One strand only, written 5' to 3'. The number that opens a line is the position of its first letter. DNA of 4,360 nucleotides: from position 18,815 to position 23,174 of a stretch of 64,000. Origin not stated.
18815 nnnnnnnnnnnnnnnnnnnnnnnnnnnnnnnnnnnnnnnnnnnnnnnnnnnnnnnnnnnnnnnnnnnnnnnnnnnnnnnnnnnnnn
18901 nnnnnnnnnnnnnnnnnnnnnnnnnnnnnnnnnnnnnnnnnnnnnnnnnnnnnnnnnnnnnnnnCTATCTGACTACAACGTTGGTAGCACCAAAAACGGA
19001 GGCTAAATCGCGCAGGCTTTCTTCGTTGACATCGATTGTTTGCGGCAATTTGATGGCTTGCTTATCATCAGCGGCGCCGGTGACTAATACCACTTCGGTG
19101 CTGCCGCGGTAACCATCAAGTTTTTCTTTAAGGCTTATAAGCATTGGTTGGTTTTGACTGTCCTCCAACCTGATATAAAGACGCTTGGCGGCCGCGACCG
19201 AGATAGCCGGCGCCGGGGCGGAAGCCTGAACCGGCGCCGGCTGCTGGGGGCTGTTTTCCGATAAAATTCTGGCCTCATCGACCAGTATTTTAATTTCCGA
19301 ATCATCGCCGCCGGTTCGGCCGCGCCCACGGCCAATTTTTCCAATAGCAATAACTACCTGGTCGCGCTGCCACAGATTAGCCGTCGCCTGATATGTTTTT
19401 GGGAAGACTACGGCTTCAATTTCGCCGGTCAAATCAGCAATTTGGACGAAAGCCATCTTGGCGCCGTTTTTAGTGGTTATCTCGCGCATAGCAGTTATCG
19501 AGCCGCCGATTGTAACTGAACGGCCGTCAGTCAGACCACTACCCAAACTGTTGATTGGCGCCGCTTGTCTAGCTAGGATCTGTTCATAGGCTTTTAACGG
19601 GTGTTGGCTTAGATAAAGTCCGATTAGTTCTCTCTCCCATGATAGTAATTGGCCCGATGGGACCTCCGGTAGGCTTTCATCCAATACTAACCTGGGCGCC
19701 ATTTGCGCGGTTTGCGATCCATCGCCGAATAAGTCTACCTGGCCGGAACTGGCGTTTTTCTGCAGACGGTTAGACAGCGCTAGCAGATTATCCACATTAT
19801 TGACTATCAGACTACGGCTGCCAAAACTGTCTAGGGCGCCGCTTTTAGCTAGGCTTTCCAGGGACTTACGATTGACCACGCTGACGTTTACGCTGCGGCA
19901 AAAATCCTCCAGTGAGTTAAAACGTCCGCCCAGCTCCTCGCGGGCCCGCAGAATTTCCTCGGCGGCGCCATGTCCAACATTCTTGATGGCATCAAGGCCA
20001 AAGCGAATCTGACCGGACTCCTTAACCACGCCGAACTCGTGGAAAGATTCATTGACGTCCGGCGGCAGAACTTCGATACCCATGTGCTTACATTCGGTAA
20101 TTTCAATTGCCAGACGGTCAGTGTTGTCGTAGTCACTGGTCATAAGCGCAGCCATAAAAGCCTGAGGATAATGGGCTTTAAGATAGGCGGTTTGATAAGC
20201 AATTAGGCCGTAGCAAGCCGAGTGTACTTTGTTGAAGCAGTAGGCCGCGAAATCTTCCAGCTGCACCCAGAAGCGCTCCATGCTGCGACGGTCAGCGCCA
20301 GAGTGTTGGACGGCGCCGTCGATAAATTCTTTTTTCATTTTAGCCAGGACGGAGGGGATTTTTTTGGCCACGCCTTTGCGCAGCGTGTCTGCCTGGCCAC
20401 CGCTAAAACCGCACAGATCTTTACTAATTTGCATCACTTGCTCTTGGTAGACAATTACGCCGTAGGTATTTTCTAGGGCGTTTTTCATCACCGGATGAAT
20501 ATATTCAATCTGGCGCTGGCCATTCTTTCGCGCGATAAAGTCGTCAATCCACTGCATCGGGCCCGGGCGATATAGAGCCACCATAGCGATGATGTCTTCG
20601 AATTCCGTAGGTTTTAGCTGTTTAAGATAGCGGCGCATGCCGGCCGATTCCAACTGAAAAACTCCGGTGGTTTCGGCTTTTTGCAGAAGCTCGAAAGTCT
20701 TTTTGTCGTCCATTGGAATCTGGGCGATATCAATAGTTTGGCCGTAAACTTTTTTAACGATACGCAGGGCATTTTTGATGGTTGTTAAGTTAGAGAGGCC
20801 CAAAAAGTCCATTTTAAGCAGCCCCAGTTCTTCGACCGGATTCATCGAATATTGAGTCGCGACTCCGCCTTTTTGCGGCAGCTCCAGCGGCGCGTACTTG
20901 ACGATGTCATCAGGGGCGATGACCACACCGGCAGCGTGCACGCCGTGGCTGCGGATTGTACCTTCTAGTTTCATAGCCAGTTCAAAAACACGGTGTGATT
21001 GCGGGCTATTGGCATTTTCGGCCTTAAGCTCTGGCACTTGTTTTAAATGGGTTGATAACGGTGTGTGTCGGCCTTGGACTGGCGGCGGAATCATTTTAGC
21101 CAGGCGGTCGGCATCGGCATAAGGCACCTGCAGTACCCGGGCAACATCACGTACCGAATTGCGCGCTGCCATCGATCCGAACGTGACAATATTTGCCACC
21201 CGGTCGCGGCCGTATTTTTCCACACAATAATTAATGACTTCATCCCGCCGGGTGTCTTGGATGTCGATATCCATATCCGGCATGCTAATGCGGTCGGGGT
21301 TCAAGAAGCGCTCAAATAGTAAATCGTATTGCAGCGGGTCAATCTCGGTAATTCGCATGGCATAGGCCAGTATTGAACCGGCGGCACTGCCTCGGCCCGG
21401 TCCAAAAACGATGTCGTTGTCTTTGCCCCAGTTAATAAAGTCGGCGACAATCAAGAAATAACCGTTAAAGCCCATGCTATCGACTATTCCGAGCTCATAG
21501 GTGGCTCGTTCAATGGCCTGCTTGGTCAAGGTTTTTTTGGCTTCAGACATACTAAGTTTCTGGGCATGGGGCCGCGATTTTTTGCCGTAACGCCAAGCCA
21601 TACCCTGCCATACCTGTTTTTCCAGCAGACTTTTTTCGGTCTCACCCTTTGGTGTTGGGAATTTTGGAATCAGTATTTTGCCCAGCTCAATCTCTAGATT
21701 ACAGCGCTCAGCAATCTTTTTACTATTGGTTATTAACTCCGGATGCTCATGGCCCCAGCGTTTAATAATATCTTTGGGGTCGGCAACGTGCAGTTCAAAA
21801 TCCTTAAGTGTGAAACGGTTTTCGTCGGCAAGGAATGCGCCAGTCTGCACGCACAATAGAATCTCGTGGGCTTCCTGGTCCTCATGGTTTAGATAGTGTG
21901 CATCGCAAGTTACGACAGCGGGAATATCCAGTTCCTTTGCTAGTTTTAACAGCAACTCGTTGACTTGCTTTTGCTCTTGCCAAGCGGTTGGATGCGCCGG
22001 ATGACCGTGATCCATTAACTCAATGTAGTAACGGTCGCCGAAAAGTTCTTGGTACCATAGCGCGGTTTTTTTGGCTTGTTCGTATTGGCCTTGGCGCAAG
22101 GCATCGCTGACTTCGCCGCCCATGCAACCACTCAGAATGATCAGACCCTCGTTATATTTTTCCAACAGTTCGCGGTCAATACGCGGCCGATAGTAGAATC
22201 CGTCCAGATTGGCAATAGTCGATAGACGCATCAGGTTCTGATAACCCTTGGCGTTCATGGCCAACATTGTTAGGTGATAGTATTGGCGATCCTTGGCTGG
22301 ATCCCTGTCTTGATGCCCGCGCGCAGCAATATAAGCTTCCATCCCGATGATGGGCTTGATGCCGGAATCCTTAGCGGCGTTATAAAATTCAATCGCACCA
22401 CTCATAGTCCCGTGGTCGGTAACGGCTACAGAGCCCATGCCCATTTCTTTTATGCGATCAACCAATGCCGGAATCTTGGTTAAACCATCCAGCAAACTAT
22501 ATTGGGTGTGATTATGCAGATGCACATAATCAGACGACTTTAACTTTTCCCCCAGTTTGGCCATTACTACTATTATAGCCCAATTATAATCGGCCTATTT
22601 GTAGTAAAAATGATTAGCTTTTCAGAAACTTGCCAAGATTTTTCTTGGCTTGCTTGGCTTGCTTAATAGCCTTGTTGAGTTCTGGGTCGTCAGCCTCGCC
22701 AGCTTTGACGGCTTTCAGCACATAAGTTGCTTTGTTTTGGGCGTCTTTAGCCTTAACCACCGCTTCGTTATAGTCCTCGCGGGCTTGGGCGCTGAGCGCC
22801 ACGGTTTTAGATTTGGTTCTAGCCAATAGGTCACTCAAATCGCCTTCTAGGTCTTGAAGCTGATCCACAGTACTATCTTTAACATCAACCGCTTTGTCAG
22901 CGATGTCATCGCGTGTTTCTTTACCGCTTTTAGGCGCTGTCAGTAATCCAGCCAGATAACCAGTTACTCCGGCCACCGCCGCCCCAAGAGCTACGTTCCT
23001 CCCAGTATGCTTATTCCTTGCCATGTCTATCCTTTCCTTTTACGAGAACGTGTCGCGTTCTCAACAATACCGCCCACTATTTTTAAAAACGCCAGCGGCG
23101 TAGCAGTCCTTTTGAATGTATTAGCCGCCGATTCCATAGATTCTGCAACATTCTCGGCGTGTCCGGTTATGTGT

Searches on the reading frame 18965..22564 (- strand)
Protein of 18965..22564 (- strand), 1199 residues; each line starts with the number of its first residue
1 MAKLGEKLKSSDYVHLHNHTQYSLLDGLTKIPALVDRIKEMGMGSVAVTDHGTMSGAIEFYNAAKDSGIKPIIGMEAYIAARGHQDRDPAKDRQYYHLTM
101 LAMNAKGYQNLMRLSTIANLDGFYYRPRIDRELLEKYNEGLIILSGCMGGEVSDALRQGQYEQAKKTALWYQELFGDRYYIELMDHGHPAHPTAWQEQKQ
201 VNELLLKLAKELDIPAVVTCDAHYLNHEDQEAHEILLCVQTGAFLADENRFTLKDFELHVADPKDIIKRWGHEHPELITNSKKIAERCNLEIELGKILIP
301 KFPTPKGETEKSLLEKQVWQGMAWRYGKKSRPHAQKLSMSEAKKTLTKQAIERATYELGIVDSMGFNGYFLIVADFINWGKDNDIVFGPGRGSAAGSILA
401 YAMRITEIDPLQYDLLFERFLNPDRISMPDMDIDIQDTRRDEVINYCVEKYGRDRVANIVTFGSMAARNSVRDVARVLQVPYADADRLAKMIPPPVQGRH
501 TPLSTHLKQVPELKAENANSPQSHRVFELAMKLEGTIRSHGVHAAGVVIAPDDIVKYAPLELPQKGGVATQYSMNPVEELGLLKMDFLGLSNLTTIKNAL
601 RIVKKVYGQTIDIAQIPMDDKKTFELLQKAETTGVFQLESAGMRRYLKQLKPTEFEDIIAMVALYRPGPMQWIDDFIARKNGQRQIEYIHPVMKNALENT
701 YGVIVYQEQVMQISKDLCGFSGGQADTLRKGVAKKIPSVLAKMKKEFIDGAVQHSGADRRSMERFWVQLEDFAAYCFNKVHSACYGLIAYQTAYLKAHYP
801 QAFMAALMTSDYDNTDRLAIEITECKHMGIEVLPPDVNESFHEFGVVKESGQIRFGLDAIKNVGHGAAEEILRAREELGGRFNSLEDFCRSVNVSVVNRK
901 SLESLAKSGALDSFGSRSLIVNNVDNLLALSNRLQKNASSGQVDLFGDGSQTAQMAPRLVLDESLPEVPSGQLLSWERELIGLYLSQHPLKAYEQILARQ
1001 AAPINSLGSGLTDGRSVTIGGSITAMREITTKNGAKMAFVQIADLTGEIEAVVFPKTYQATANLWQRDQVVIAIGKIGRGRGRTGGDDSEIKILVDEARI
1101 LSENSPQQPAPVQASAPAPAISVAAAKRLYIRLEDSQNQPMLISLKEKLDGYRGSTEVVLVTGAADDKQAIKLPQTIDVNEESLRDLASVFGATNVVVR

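Call 50: search_protein_families(library=pfam, proteins=[window:18965-22564:-], max_evalue=0.00001)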
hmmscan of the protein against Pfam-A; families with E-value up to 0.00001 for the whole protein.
window:18965-22564:- (1199 aa): 5 families
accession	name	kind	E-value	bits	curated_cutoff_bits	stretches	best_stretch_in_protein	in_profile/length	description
PF07733.18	DNA_pol3_alpha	-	1e-93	314.1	23.9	1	313-589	2-260/260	Bacterial DNA polymerase III alpha NTPase domain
PF17657.6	DNA_pol3_finger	-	1.7e-65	219.8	22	1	592-754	1-165/166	Bacterial DNA polymerase III alpha subunit finger domain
PF02811.25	PHP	-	6.1e-58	196.2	26.4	1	15-186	1-164/164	PHP domain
PF14579.12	HHH_6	-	1.7e-28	99.1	25.6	1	829-916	1-85/90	Helix-hairpin-helix motif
PF01336.31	tRNA_anti-codon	-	2.3e-13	50.3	27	1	1017-1101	1-75/75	OB-fold nucleic acid binding domain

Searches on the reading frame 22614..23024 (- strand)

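Call 50: search_protein_families(library=pfam, proteins=[window:22614-23024:-], max_evalue=0.00001)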
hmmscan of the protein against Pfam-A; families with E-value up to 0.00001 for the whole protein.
window:22614-23024:- (136 aa): 1 family
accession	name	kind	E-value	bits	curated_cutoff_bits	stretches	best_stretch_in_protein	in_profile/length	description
PF12732.12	YtxH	-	7.2e-14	52.4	37.5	1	13-92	2-70/71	YtxH-like protein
